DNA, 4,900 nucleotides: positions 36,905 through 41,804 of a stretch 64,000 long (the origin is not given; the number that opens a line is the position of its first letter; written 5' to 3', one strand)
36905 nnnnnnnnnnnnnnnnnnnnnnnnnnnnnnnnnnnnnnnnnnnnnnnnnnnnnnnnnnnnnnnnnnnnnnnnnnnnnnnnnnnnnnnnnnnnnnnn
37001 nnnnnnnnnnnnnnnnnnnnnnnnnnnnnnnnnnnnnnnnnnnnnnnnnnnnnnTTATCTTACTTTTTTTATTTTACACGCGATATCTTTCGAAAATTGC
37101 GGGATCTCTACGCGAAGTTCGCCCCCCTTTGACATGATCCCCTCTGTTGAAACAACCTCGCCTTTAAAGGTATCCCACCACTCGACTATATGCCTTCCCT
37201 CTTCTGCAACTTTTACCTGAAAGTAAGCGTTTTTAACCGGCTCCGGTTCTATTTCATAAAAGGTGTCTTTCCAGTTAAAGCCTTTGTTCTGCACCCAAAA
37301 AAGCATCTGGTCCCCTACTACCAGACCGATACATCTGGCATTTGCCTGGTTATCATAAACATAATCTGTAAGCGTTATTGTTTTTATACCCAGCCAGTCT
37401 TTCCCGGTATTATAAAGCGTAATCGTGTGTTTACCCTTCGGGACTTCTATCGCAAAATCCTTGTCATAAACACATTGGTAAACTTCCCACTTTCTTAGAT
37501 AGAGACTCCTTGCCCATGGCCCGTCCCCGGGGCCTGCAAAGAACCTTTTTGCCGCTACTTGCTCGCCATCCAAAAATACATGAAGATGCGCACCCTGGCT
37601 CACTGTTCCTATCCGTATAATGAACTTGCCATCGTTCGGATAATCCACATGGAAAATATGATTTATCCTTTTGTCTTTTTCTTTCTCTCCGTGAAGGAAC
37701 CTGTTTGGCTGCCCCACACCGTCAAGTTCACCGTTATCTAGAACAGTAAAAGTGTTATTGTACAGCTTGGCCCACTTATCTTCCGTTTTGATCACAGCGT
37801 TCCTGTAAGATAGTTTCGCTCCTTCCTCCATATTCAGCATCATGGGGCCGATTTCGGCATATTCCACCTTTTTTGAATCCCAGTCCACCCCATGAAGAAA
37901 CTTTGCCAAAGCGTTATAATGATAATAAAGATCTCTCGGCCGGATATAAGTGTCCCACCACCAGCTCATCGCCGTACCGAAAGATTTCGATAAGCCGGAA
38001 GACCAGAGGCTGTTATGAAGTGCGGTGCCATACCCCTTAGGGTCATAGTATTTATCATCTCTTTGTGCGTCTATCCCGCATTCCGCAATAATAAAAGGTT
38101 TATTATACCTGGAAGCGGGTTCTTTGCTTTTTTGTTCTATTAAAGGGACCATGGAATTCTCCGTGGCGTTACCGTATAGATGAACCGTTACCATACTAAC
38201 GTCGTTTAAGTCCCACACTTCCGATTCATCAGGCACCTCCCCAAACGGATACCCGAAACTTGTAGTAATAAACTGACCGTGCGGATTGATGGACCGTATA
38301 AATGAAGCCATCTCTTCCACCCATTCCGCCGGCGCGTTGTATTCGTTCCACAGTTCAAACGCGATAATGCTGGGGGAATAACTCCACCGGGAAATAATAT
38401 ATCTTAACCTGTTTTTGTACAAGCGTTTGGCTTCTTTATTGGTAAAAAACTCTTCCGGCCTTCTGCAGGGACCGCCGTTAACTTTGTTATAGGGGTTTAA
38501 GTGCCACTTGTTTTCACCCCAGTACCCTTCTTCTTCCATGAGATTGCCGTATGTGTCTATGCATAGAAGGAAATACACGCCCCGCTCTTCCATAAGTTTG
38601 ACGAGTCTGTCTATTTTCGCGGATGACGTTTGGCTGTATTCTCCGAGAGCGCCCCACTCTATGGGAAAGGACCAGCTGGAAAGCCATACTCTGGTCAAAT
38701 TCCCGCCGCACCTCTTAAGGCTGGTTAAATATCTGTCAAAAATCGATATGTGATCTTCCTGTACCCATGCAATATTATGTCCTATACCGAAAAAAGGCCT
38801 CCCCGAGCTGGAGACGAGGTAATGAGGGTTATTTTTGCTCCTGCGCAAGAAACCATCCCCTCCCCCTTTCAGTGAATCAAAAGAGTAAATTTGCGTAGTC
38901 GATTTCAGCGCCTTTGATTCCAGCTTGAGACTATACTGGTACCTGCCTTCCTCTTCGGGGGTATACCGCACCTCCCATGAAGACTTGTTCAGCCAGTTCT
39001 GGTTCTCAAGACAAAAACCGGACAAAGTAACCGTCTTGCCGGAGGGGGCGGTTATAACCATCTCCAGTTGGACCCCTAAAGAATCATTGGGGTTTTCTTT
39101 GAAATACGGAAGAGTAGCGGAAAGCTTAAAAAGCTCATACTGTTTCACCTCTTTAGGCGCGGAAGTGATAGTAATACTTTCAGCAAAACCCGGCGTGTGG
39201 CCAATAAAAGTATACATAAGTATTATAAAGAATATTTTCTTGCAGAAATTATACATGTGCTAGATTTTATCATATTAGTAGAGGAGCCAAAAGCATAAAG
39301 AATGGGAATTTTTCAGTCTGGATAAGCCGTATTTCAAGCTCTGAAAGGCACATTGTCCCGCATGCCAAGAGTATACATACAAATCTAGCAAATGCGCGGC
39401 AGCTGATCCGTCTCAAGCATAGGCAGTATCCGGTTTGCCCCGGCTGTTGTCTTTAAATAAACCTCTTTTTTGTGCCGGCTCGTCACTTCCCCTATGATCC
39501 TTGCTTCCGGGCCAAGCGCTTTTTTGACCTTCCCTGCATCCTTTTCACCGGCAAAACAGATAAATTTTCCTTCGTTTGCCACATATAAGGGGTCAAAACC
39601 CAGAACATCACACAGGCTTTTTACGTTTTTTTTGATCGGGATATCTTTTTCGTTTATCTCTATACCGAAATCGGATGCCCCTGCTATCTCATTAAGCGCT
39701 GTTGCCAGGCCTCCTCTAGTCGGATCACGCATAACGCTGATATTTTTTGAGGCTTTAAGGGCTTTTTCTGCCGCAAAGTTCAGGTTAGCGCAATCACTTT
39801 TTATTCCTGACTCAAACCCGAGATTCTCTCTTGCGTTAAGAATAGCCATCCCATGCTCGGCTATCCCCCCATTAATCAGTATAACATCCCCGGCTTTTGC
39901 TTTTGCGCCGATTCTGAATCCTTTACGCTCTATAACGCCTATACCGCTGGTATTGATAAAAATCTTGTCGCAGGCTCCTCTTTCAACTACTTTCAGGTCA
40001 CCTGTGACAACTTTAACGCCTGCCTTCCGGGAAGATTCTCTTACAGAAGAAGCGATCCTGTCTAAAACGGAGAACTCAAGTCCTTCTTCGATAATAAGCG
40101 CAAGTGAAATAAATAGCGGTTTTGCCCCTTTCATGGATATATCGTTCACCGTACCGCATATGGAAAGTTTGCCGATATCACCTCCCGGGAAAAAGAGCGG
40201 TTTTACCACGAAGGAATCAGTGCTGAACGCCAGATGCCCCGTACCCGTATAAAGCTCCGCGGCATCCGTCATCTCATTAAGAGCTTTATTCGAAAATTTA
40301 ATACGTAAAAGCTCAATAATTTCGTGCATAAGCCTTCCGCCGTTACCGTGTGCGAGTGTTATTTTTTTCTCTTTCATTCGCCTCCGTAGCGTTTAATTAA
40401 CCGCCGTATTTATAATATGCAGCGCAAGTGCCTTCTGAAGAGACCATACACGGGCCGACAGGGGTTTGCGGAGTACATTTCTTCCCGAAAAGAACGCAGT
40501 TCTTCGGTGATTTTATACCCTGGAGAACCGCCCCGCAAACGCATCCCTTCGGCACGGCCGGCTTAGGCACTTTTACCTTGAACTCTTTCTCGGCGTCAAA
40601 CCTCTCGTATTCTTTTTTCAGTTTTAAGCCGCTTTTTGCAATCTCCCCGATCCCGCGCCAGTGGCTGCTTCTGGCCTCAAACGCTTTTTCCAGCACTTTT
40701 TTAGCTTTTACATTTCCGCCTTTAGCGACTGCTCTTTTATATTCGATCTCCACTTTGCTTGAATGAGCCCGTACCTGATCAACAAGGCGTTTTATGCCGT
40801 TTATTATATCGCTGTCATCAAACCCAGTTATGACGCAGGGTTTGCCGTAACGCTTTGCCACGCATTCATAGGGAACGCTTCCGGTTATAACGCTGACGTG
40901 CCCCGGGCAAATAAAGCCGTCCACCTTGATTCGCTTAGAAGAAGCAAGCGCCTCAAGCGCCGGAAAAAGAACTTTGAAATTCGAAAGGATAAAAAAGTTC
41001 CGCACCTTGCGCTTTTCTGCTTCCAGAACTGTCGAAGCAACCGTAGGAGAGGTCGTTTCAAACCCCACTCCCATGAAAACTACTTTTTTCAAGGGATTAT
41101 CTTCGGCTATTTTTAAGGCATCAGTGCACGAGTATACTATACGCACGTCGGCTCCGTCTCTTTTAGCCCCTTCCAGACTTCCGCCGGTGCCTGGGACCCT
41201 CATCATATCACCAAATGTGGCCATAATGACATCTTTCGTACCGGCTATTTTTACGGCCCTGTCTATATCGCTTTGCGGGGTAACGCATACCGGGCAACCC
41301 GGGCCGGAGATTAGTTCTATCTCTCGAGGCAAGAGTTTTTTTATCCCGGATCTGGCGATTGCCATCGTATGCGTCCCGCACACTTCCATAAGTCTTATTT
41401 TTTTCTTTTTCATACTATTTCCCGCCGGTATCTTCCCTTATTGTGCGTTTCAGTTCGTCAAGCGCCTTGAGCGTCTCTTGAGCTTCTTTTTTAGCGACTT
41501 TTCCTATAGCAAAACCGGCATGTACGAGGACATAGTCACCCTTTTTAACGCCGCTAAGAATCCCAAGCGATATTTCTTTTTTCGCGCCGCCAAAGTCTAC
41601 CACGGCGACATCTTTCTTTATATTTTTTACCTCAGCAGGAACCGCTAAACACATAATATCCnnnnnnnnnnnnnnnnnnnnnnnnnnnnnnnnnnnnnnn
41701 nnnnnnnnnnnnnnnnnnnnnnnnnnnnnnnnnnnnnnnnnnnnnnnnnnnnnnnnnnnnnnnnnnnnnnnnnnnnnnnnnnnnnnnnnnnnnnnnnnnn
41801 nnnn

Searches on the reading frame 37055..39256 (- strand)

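Call 12: search_protein_families(library=pfam, proteins=[window:37055-39256:-], max_evalue=0.00001)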
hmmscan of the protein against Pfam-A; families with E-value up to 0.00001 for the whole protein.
window:37055-39256:- (733 aa): 1 family
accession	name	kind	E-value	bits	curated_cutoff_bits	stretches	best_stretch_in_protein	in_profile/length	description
PF16586.11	DUF5060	-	1.7e-09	38.2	27.2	1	36-111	1-68/70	Domain of unknown function (DUF5060)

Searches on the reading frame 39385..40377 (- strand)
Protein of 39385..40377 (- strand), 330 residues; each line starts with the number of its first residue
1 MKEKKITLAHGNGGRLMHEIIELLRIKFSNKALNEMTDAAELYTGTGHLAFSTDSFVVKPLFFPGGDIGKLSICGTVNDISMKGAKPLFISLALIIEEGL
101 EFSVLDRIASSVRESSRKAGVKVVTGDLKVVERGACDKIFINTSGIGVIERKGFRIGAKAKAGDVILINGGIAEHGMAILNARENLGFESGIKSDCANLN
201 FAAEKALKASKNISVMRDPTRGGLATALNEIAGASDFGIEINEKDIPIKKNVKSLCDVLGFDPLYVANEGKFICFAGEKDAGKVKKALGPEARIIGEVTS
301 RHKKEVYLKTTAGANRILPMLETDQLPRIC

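Call 4: search_protein_families(library=pfam, proteins=[window:39385-40377:-], max_evalue=0.01)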
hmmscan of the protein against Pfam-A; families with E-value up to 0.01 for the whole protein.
window:39385-40377:- (330 aa): 2 families
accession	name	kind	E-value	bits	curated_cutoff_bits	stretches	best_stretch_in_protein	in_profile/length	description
PF02769.27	AIRS_C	-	3.2e-25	89.5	23.1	1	161-308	1-155/156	AIR synthase related protein, C-terminal domain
PF00586.29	AIRS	-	1.3e-20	74.3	24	1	38-149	3-112/112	AIR synthase related protein, N-terminal domain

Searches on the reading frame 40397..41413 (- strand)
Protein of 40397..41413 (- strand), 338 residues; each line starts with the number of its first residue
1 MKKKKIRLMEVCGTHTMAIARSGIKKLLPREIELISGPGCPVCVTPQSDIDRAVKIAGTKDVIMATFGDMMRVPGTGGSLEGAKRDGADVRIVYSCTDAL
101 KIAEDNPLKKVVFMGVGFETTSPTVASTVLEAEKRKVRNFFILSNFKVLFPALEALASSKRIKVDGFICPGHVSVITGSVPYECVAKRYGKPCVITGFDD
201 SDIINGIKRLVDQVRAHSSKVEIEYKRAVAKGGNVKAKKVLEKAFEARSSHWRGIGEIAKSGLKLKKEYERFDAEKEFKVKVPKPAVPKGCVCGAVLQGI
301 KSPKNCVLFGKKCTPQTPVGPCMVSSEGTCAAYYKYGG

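Call 4: search_protein_families(library=pfam, proteins=[window:40397-41413:-], max_evalue=0.01)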
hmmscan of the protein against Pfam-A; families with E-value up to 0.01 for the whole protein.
window:40397-41413:- (338 aa): 1 family
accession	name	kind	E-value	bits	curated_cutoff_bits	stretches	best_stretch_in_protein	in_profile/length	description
PF01924.21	HypD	-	2.5e-148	494.3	25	1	3-337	17-351/351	Hydrogenase formation hypA family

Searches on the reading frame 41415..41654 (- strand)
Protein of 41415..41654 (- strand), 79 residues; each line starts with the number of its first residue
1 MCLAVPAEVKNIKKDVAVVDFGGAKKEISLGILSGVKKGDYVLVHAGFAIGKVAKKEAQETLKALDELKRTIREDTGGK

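Call 4: search_protein_families(library=pfam, proteins=[window:41415-41654:-], max_evalue=0.01)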
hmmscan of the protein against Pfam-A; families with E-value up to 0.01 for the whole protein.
window:41415-41654:- (79 aa): 1 family
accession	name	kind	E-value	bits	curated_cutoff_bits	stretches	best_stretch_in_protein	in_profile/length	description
PF01455.23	HupF_HypC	-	3.1e-26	91.7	28.5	1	1-65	1-65/65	HupF/HypC family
